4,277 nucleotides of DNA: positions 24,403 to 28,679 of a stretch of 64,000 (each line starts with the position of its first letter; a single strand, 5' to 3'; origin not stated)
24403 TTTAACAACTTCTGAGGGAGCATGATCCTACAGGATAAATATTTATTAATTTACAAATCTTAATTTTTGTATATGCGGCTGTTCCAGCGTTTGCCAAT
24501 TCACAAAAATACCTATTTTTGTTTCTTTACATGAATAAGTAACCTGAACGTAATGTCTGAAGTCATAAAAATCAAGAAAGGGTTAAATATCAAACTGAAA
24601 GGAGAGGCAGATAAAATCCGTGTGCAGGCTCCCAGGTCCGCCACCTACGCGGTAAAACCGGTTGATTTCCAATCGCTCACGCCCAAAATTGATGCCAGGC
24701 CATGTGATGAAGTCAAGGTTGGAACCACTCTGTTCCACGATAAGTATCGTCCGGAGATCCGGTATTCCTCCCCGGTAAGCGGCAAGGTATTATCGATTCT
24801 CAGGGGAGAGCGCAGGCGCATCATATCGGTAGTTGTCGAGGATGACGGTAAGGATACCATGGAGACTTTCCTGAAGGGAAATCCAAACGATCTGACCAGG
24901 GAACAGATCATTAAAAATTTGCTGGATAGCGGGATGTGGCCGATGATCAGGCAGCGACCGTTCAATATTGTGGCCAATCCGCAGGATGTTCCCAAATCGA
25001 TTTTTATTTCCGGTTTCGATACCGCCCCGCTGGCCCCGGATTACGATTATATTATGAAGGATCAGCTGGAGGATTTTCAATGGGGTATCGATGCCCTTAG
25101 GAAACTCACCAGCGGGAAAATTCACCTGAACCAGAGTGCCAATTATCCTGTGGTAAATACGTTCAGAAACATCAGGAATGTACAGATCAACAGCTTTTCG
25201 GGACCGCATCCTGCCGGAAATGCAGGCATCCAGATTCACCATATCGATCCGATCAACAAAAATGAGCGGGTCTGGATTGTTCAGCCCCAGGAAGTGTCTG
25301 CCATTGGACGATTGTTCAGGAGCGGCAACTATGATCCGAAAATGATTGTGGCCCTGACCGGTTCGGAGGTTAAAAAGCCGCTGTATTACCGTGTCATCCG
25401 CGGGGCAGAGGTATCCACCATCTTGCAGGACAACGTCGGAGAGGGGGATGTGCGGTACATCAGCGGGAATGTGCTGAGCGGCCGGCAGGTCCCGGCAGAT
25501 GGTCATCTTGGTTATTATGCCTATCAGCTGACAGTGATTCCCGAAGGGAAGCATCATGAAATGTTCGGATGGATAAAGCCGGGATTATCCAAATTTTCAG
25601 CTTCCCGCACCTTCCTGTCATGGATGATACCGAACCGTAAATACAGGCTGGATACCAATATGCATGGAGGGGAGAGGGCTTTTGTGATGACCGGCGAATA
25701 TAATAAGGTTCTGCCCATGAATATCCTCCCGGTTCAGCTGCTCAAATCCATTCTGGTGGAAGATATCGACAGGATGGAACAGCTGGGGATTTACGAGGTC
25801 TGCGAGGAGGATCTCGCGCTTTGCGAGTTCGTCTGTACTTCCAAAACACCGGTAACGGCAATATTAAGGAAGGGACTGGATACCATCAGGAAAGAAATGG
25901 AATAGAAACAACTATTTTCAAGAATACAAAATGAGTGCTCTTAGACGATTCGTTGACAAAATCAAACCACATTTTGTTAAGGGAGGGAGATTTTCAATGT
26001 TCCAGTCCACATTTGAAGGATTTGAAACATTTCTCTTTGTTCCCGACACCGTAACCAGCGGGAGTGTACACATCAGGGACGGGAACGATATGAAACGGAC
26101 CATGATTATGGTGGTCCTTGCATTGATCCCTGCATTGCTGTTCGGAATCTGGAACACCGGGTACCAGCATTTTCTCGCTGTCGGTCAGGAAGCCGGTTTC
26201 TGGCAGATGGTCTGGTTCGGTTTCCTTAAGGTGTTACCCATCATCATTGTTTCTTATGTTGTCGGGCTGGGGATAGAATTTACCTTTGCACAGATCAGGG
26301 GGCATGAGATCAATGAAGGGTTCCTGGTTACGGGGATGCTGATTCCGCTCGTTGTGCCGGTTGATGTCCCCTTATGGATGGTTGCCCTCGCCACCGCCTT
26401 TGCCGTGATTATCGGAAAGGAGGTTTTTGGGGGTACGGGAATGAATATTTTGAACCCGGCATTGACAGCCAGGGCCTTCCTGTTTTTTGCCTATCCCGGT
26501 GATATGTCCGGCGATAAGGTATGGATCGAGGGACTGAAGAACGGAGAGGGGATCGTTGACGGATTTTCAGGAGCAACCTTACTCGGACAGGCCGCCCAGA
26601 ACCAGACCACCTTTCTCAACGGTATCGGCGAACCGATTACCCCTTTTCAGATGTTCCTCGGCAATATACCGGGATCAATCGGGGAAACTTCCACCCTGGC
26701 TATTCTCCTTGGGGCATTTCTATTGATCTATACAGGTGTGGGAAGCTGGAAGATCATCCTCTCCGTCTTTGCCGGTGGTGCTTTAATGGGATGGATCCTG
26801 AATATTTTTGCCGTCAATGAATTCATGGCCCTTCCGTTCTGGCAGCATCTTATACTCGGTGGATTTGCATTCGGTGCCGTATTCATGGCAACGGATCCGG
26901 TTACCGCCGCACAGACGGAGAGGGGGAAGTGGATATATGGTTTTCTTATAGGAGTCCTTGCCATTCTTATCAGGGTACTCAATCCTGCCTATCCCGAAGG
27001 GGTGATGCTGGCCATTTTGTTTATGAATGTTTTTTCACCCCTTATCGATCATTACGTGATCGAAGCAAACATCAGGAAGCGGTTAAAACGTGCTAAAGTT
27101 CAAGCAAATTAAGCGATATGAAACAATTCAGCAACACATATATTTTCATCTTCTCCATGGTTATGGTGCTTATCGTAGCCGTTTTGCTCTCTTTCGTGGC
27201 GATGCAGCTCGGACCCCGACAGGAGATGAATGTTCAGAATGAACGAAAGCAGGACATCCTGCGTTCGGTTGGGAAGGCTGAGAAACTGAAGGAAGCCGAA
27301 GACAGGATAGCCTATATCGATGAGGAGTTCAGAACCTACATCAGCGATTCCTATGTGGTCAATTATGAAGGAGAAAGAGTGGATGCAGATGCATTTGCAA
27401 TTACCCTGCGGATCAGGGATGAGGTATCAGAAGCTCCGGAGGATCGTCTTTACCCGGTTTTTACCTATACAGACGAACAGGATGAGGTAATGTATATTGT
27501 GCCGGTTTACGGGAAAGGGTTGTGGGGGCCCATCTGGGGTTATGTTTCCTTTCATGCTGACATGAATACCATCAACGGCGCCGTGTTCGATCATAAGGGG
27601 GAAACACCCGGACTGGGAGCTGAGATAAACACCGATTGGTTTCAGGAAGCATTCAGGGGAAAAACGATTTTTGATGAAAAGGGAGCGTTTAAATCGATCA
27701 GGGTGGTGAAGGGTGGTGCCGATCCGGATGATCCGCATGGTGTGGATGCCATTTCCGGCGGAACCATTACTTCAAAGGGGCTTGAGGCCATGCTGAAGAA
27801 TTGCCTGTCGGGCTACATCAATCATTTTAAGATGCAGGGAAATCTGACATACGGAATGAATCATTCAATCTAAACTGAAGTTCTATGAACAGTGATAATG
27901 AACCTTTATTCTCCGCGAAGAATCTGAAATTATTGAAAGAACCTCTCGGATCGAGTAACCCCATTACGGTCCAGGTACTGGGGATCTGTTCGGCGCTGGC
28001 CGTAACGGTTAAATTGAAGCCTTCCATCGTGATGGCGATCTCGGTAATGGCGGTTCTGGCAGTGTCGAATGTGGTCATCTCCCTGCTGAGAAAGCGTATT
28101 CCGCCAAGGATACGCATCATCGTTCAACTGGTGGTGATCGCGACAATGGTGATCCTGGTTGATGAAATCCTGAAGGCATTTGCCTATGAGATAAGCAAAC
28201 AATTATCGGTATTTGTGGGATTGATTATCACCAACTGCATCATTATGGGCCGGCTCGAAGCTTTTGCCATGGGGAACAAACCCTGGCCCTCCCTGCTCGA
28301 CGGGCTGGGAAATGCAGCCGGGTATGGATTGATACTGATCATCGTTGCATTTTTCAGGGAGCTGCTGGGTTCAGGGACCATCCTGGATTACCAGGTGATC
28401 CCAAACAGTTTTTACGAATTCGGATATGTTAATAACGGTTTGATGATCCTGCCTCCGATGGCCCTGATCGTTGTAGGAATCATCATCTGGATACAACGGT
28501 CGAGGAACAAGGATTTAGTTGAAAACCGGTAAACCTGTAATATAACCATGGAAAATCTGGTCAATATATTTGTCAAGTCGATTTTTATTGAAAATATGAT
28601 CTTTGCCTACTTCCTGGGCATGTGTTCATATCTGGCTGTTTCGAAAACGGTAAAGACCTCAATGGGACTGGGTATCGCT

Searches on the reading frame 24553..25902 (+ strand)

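Call 76: search_protein_families(library=pfam, proteins=[window:24553-25902:+], max_evalue=0.00001)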
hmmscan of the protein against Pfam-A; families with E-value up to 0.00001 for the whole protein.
window:24553-25902:+ (450 aa): 3 families
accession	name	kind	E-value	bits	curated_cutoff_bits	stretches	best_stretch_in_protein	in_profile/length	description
PF24836.1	NQRA_2nd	-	4.6e-52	176.5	25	1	114-259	1-144/145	NqrA second alpha/beta domain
PF05896.17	NQRA_N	-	1.2e-27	96.4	25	1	5-96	1-92/94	NqrA N-terminal barrel-sandwich hybrid domain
PF11973.14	NQRA_SLBB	-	6.7e-18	65.4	27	1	265-313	1-49/51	NQRA C-terminal domain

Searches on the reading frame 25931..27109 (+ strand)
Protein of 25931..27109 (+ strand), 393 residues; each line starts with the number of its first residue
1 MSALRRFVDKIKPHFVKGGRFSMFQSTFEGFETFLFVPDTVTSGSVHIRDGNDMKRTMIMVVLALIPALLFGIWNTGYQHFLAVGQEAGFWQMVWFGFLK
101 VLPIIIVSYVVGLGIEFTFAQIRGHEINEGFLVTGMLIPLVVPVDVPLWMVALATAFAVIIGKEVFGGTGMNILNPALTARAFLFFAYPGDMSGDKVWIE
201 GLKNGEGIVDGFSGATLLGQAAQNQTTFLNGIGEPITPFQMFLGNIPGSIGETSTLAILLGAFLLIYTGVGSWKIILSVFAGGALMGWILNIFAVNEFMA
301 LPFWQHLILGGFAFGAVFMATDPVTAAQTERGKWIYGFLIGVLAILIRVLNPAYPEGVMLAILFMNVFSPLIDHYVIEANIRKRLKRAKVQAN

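Call 76: search_protein_families(library=pfam, proteins=[window:25931-27109:+], max_evalue=0.00001)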
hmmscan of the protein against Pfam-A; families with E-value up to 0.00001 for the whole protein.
window:25931-27109:+ (393 aa): 1 family
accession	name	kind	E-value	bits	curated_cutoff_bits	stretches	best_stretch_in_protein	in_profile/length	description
PF03116.20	NQR2_RnfD_RnfE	-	4.8e-106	354.9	27.7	1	42-381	2-295/296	NQR2, RnfD, RnfE family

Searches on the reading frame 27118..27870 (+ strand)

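Call 76: search_protein_families(library=pfam, proteins=[window:27118-27870:+], max_evalue=0.00001)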
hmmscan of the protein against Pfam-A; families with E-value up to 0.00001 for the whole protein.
window:27118-27870:+ (251 aa): 1 family
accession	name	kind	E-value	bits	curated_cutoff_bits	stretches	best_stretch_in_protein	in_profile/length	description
PF04205.19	FMN_bind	-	7e-18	65.5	22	1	134-231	1-77/77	FMN-binding domain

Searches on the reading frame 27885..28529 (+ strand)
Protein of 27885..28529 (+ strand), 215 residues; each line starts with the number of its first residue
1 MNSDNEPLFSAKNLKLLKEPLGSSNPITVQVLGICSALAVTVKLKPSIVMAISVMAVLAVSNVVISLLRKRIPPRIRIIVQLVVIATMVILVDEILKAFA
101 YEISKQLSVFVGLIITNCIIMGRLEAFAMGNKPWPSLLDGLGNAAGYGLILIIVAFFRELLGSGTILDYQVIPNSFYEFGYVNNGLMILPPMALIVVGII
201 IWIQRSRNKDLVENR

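Call 76: search_protein_families(library=pfam, proteins=[window:27885-28529:+], max_evalue=0.00001)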
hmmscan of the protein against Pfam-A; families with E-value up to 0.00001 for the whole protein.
window:27885-28529:+ (215 aa): 1 family
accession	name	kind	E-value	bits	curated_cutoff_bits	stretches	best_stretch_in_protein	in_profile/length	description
PF02508.19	Rnf-Nqr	-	1.4e-56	191.7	23.8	1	15-201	3-174/174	Rnf-Nqr subunit, membrane protein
